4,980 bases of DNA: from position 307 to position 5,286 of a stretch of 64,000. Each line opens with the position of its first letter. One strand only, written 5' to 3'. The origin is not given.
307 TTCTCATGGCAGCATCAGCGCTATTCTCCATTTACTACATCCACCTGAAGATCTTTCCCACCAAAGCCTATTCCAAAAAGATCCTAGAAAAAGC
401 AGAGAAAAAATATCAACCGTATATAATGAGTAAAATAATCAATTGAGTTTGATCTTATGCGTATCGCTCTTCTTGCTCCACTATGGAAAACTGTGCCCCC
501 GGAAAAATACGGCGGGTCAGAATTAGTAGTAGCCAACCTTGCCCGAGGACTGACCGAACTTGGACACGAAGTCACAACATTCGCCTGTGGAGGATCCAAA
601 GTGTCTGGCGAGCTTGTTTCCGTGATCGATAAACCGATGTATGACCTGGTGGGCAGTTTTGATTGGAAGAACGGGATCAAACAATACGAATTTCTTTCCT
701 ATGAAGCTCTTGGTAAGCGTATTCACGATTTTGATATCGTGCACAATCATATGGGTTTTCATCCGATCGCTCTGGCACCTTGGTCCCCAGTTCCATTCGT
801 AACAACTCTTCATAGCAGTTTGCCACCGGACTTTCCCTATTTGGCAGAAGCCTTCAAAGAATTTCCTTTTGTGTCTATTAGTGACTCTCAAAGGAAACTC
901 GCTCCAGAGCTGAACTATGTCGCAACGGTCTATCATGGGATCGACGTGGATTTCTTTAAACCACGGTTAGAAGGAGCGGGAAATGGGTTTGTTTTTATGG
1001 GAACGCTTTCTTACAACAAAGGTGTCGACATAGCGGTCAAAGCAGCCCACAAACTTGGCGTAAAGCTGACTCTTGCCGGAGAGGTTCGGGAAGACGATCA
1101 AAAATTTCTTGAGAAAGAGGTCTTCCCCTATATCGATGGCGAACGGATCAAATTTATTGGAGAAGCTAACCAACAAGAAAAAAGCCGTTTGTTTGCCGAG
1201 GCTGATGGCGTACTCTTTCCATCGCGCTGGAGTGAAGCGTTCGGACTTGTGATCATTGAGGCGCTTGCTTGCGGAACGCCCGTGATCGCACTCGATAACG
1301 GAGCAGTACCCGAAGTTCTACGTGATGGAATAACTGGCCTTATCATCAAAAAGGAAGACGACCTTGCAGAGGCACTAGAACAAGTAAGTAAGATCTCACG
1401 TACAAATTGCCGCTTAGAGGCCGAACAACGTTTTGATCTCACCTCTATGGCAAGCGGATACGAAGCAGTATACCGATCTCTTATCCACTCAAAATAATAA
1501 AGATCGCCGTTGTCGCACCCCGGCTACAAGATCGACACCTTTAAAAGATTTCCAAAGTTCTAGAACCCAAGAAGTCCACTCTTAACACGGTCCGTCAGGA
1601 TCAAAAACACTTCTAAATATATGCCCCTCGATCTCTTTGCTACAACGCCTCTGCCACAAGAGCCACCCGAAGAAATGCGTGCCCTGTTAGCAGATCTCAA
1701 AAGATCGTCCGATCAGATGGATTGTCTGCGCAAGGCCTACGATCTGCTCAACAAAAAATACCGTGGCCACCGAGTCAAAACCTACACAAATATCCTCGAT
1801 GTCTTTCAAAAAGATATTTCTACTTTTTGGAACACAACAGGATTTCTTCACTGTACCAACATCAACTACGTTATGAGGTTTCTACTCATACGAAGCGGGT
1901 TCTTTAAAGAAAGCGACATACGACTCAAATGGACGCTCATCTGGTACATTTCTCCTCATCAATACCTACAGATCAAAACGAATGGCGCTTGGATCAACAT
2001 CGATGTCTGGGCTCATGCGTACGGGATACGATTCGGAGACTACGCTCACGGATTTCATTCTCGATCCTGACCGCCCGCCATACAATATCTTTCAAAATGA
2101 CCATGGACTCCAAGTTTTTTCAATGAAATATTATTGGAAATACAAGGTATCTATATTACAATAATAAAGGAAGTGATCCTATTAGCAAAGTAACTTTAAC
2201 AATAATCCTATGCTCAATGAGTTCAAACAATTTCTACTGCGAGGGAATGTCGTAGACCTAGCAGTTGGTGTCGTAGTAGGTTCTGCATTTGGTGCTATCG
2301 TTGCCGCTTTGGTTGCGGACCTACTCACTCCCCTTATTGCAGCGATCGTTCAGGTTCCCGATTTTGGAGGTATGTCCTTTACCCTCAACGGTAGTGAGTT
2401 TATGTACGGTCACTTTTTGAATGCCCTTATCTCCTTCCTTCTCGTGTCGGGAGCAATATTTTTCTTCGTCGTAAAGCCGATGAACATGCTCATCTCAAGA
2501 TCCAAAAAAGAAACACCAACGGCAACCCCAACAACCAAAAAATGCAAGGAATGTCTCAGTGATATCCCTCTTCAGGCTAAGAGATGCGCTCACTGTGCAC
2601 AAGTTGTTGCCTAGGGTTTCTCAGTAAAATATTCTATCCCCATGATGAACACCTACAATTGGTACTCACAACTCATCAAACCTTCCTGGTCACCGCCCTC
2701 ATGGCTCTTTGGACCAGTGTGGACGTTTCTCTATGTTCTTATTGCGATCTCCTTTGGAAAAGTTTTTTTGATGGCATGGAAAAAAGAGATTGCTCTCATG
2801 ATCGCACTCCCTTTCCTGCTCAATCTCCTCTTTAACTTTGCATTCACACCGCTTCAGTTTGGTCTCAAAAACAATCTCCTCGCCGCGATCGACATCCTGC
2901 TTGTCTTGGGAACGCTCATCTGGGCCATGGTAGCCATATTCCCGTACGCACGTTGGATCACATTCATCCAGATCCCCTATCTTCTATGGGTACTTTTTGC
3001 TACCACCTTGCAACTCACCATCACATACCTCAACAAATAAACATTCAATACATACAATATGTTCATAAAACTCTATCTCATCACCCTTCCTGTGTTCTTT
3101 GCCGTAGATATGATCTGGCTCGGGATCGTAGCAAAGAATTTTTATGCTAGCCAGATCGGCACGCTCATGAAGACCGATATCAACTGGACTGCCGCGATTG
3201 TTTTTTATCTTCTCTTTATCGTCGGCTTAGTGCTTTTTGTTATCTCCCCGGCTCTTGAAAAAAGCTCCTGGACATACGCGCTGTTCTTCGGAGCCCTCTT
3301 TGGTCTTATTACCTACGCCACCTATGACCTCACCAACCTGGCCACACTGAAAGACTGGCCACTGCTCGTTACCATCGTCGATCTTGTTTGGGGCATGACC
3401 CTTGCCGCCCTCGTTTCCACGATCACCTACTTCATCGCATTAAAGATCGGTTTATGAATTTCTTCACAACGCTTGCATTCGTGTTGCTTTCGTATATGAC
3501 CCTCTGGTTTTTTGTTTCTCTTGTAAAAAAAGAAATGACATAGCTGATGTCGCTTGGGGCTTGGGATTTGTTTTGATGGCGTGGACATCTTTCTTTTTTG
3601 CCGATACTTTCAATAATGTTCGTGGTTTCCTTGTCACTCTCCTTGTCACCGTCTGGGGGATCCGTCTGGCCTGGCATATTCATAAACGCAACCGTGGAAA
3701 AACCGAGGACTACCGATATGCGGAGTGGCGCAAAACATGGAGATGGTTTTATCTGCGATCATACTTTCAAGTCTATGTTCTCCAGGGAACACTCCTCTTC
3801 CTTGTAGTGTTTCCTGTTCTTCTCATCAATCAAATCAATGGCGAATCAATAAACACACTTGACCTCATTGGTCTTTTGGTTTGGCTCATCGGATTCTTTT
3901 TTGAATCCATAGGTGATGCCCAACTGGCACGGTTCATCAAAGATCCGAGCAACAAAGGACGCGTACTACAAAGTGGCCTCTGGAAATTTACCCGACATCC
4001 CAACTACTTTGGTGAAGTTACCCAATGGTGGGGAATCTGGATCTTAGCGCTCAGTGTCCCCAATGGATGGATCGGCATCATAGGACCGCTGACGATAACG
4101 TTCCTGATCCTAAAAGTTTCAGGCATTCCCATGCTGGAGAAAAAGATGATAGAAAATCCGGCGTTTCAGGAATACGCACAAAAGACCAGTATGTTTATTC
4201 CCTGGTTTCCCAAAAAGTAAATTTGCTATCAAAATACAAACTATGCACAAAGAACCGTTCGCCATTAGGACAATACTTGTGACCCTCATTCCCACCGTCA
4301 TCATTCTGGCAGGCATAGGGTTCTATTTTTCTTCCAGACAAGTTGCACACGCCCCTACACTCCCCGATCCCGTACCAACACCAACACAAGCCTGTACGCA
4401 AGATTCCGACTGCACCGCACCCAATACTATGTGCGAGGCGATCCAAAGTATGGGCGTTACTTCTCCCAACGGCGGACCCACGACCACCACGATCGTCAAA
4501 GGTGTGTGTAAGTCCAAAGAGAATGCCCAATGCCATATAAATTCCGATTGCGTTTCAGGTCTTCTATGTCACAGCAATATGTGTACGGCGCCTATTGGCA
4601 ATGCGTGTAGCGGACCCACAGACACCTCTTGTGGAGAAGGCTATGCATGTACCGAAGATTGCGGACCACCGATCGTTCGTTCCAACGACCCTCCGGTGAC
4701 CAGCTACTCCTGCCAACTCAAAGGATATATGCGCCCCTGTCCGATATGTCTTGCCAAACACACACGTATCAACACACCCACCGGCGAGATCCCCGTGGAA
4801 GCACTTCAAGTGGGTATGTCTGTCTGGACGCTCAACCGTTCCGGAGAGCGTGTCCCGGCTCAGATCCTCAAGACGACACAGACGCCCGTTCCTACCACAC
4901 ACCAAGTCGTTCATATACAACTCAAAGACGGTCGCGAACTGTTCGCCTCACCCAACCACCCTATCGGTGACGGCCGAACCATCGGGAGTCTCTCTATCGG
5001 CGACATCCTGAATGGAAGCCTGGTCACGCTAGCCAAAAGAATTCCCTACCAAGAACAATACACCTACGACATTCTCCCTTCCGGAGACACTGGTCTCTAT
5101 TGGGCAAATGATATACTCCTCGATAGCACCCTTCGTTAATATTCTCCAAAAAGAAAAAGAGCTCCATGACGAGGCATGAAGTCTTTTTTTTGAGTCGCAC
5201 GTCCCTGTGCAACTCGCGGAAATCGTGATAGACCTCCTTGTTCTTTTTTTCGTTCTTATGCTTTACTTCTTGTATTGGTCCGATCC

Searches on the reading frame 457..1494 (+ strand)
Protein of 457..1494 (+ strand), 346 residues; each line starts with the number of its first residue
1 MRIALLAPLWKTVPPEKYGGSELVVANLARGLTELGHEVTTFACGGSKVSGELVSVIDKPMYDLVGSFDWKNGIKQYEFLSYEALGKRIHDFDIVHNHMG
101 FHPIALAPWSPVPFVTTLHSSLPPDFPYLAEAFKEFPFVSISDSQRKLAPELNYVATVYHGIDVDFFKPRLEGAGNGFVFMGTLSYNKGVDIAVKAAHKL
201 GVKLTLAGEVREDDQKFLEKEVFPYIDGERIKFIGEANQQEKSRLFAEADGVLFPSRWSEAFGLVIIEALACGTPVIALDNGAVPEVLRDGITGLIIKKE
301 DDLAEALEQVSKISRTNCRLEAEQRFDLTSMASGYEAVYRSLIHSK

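Call 81: search_protein_families(library=pfam, proteins=[window:457-1494:+], max_evalue=0.0001)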
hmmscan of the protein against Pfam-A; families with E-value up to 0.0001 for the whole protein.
window:457-1494:+ (346 aa): 6 families
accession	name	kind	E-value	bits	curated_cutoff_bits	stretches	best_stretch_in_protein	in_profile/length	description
PF00534.26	Glycos_transf_1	-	2.8e-30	105.5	26.4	1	165-315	5-160/172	Glycosyl transferases group 1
PF13692.12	Glyco_trans_1_4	-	4e-25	89.2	27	1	178-310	4-139/142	Glycosyl transferases group 1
PF13439.12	Glyco_transf_4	-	1.5e-15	58.1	28.5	1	18-129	1-114/170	Glycosyltransferase Family 4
PF20706.3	GT4-conflict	-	3.2e-08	33.4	26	1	176-291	198-323/385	Family 4 Glycosyltransferase in conflict systems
PF13524.12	Glyco_trans_1_2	-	8e-07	29.5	25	1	195-310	7-111/144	Glycosyl transferase-like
PF13579.12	Glyco_trans_4_4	-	1.7e-06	28.9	29.7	1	19-123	1-106/158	Glycosyl transferase 4-like domain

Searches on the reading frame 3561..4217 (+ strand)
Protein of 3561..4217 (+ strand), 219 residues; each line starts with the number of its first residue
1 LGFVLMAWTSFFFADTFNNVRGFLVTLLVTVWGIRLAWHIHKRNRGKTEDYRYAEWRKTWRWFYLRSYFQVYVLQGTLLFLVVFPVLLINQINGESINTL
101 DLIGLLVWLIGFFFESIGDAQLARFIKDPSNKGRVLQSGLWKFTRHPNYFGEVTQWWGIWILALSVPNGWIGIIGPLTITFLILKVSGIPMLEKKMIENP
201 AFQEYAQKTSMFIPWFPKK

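Call 81: search_protein_families(library=pfam, proteins=[window:3561-4217:+], max_evalue=0.0001)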
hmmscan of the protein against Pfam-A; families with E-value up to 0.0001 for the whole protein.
window:3561-4217:+ (219 aa): 4 families
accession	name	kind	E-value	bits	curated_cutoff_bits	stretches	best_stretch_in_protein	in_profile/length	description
PF06966.17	DUF1295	-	1.5e-67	228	20.4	1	2-209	21-235/235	Protein of unknown function (DUF1295)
PF02544.21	Steroid_dh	-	1.2e-08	35.6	22.6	1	99-215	40-148/150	3-oxo-5-alpha-steroid 4-dehydrogenase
PF04140.19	ICMT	-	6.3e-05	23.8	24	0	130-164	30-62/95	Isoprenylcysteine carboxyl methyltransferase (ICMT) family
PF04191.18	PEMT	-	9.6e-05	23.2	25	1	102-185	9-91/105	Phospholipid methyltransferase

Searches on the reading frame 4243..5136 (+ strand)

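Call 81: search_protein_families(library=pfam, proteins=[window:4243-5136:+], max_evalue=0.0001)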
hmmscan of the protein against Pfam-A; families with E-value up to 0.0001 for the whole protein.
window:4243-5136:+ (298 aa): 1 family
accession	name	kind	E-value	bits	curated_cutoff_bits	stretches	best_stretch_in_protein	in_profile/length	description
PF13403.11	Hint_2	-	5.5e-08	33.7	28.4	1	168-241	1-83/147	Hint domain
